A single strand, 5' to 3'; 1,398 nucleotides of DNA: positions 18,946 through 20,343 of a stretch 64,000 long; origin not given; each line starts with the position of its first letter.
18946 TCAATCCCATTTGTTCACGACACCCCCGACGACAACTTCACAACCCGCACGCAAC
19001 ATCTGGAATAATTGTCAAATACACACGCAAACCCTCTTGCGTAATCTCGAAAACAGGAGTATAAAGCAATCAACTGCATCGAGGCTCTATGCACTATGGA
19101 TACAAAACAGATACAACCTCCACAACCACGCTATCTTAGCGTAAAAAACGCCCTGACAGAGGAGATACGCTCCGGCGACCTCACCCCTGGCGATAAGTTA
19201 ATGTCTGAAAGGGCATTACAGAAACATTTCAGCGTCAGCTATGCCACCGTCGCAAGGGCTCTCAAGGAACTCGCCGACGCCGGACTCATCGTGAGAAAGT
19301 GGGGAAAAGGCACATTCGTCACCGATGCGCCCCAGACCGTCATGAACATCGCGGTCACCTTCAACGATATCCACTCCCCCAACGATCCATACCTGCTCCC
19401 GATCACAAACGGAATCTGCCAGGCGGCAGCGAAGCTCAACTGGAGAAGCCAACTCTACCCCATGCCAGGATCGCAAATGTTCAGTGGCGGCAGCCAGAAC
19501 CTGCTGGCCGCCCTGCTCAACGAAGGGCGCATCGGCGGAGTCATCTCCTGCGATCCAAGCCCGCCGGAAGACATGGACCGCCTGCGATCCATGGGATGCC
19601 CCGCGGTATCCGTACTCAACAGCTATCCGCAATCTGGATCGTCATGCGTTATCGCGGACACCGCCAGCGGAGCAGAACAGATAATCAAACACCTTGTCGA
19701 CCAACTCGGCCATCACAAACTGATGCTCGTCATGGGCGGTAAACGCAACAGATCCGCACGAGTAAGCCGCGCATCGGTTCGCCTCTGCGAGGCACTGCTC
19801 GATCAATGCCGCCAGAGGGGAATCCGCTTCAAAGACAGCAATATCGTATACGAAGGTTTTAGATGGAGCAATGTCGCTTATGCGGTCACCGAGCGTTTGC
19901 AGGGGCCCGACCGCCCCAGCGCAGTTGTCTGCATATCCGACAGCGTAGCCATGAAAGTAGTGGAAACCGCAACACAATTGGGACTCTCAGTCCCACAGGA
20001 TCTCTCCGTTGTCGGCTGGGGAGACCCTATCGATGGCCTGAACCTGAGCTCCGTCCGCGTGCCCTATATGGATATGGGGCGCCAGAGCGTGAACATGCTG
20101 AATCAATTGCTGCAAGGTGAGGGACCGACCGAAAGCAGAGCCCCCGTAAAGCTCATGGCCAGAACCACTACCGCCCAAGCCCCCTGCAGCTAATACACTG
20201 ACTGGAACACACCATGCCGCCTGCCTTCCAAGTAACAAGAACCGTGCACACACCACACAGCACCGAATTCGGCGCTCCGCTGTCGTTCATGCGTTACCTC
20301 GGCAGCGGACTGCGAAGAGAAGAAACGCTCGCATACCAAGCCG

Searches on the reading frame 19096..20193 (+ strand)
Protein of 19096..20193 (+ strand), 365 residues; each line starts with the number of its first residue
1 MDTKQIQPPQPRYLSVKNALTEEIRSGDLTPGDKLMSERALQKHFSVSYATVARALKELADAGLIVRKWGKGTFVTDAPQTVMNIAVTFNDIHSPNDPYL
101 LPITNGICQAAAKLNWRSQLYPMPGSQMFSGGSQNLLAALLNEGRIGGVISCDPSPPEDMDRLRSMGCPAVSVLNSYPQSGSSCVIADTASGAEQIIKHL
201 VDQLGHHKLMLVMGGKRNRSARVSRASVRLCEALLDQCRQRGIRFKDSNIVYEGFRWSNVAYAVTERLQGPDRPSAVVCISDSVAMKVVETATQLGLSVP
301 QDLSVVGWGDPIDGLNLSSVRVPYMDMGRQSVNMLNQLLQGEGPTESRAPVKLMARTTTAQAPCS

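Call 21: search_protein_families(library=pfam, proteins=[window:19096-20193:+], max_evalue=0.001)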
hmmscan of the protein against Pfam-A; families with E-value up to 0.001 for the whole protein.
window:19096-20193:+ (365 aa): 7 families
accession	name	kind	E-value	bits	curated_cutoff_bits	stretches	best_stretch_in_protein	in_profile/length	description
PF13377.12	Peripla_BP_3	-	7e-20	72.2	26.5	1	199-359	3-167/167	Periplasmic binding protein-like domain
PF00392.27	GntR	-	5.9e-17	61.5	27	1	13-75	2-64/64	Bacterial regulatory proteins, gntR family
PF00532.27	Peripla_BP_1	-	1.5e-12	48.1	22.2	1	94-356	10-280/281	Periplasmic binding proteins and sugar binding domain of LacI family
PF01047.28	MarR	-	0.00037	20.8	24.6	0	36-68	18-50/59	MarR family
PF25213.1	HVO_A0261_N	-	0.00063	20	35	0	37-73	26-61/86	HVO_A0261 N-terminal domain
PF13545.12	HTH_Crp_2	-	0.00066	20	27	0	43-77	30-63/70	Crp-like helix-turn-helix domain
PF13407.12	Peripla_BP_4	-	0.00097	19.2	35.1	0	161-342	74-257/258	Periplasmic binding protein domain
